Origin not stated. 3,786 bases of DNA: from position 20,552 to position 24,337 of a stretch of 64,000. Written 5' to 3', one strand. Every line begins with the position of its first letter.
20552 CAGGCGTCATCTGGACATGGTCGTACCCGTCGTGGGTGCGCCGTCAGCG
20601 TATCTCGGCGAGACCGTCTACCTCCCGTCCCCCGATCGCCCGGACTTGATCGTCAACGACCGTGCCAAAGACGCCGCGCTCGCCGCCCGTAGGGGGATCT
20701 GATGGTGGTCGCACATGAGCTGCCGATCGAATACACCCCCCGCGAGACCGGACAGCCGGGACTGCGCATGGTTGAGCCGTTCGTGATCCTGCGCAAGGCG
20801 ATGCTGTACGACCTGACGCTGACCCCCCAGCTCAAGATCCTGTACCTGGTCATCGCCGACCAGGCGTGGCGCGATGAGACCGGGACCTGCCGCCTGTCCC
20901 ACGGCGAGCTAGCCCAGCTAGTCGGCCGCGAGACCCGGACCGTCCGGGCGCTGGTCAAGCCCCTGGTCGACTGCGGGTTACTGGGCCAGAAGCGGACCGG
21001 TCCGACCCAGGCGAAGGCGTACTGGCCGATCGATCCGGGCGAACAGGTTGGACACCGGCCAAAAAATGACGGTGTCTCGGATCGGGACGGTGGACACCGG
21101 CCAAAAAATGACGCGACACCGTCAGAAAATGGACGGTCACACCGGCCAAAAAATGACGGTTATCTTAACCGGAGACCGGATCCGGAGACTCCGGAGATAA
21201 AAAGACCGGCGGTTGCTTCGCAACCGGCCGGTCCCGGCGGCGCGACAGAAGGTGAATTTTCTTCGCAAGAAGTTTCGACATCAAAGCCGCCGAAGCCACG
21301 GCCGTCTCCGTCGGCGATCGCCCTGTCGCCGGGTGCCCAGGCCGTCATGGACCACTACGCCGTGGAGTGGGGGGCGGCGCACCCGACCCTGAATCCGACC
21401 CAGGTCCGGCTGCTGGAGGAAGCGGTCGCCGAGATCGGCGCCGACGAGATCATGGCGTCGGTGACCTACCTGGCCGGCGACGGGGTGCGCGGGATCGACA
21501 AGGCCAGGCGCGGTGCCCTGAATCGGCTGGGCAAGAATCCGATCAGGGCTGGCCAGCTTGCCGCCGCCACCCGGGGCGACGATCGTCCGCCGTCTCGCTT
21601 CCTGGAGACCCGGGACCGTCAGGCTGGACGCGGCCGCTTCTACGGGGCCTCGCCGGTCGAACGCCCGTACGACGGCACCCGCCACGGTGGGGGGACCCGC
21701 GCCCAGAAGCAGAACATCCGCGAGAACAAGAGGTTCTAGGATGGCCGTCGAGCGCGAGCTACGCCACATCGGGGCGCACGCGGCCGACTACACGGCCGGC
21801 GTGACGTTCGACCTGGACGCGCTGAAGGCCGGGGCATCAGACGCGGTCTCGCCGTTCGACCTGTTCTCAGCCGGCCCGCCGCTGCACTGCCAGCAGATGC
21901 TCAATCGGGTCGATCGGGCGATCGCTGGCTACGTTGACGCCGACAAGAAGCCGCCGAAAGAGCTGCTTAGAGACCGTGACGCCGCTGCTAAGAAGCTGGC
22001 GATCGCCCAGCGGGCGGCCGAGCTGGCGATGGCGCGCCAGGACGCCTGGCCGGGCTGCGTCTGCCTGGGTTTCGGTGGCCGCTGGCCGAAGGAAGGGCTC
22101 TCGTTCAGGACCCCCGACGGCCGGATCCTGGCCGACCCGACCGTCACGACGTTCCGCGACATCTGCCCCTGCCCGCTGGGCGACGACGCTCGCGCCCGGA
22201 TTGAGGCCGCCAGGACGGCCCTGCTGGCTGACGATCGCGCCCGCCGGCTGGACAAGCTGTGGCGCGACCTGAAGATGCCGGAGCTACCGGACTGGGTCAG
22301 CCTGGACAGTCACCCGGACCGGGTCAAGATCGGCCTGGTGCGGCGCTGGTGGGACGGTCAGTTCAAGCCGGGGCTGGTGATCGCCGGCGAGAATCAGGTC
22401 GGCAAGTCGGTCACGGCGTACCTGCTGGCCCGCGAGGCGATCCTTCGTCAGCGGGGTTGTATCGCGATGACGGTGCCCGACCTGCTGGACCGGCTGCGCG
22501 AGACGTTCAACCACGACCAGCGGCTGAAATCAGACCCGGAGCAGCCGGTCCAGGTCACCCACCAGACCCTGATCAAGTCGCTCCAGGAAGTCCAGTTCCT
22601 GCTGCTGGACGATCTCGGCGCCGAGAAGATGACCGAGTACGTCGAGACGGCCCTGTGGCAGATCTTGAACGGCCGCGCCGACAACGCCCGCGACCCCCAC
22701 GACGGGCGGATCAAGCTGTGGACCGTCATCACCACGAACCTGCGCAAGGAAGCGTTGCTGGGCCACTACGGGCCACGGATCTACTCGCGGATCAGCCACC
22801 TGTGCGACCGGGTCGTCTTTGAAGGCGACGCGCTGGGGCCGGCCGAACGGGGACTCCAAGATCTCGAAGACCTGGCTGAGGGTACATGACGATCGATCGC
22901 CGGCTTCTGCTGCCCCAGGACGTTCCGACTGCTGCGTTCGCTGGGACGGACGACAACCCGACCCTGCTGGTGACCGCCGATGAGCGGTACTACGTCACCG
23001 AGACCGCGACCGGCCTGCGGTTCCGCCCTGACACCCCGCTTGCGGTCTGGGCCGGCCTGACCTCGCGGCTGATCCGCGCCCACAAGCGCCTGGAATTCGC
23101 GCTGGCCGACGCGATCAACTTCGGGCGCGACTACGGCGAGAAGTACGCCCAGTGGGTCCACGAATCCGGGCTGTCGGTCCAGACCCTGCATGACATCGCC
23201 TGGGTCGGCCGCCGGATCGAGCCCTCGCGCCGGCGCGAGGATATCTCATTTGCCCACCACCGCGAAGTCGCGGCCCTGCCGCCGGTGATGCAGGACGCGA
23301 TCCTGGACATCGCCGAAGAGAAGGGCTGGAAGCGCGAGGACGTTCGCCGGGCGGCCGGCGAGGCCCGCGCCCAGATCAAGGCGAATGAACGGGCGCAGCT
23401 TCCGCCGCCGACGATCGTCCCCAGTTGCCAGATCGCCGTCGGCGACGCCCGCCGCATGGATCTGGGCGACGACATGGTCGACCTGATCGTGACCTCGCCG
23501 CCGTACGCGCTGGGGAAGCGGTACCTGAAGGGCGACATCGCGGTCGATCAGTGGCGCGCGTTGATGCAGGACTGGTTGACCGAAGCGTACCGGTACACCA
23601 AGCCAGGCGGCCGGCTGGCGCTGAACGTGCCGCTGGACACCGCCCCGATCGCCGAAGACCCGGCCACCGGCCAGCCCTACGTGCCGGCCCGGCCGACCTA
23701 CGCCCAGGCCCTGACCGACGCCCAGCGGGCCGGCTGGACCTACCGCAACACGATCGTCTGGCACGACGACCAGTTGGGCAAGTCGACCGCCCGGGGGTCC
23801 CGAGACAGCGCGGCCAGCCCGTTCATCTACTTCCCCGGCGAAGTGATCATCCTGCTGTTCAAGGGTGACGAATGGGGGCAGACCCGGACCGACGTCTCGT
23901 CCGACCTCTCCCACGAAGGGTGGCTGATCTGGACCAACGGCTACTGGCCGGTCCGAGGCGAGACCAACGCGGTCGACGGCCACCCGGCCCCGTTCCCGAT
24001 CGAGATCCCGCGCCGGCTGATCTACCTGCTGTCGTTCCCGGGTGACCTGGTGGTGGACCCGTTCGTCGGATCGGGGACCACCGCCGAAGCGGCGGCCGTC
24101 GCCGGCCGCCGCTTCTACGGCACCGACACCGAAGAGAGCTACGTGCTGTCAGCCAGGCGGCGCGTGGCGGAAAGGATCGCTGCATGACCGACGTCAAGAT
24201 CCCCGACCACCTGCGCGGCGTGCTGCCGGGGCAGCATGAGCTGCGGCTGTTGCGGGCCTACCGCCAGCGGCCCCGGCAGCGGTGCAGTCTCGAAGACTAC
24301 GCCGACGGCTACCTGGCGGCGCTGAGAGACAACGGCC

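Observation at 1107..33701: A CRP-type box (TGTGA-N6-TCACA) sits on the main control regions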

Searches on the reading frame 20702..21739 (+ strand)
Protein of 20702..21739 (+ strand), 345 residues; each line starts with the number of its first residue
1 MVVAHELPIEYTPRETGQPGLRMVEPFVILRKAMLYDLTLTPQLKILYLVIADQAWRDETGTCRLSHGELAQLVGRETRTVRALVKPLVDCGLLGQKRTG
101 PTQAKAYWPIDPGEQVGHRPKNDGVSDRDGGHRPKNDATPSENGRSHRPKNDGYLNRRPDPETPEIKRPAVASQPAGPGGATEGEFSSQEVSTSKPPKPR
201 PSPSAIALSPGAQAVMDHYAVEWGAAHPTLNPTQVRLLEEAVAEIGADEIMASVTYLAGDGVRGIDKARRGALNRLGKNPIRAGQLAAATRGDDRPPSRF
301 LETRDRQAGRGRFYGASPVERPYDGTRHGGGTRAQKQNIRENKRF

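Call 14: search_protein_families(library=pfam, proteins=[window:20702-21739:+], max_evalue=0.01)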
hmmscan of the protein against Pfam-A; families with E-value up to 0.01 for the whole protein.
window:20702-21739:+ (345 aa): 1 family
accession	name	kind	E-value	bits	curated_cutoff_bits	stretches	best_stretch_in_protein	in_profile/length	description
PF13730.12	HTH_36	-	9.7e-05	22.5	25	1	39-94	2-55/55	Helix-turn-helix domain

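Call 33: search_protein_families(library=phrogs, proteins=[window:20702-21739:+], max_evalue=0.001)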
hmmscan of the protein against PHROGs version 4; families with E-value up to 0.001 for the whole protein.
window:20702-21739:+ (345 aa): 4 families
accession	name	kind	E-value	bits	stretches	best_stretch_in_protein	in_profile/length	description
phrog_270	-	DNA, RNA and nucleotide metabolism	5.3e-07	30.3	1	26-163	31-152/383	replication initiation protein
phrog_678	-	DNA, RNA and nucleotide metabolism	0.00031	21.4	1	29-178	59-196/346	replication initiation O-like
phrog_428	-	DNA, RNA and nucleotide metabolism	0.00069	19.9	1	25-137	88-197/455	replication initiation protein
phrog_391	-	DNA, RNA and nucleotide metabolism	0.00098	19.8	0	40-120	15-98/298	replication initiation O-like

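Call 51: find_related_loci(query=window:20702-21739:+, collection=viral_contigs, flank=4000)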
Query window:20702-21739:+ (345 aa) in viral_contigs; peptide patterns used: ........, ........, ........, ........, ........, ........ (x = any residue, [..] = any of these).
2 stretches matched a pattern, but none encodes a relative of the query by tblastn (E <= 1e-3).

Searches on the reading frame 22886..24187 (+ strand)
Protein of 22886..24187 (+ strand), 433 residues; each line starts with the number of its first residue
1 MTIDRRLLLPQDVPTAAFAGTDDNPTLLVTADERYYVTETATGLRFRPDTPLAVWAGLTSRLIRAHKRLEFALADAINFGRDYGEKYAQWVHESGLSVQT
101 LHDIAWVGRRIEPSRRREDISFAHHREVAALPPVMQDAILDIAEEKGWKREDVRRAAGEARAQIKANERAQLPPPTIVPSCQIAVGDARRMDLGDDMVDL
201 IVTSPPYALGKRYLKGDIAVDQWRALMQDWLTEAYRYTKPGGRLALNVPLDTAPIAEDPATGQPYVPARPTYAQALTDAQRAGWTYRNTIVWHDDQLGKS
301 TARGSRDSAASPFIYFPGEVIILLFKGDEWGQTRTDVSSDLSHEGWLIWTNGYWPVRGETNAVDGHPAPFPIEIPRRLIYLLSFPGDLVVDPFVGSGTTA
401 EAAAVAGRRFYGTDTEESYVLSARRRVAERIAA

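Call 14: search_protein_families(library=pfam, proteins=[window:22886-24187:+], max_evalue=0.01)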
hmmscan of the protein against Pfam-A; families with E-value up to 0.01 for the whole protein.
window:22886-24187:+ (433 aa): 4 families
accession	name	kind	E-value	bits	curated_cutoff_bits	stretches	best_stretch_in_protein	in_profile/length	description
PF01555.25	N6_N4_Mtase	-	2.6e-34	119.5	26.7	1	198-423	1-219/221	DNA methylase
PF01170.24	UPF0020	-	6e-05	23.3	22.3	0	385-416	28-60/197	RMKL-like, methyltransferase domain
PF08241.18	Methyltransf_11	-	0.0002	22.4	21.2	0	228-245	77-94/95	Methyltransferase domain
PF13649.12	Methyltransf_25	-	0.00086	20.4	27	0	389-429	1-43/97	Methyltransferase domain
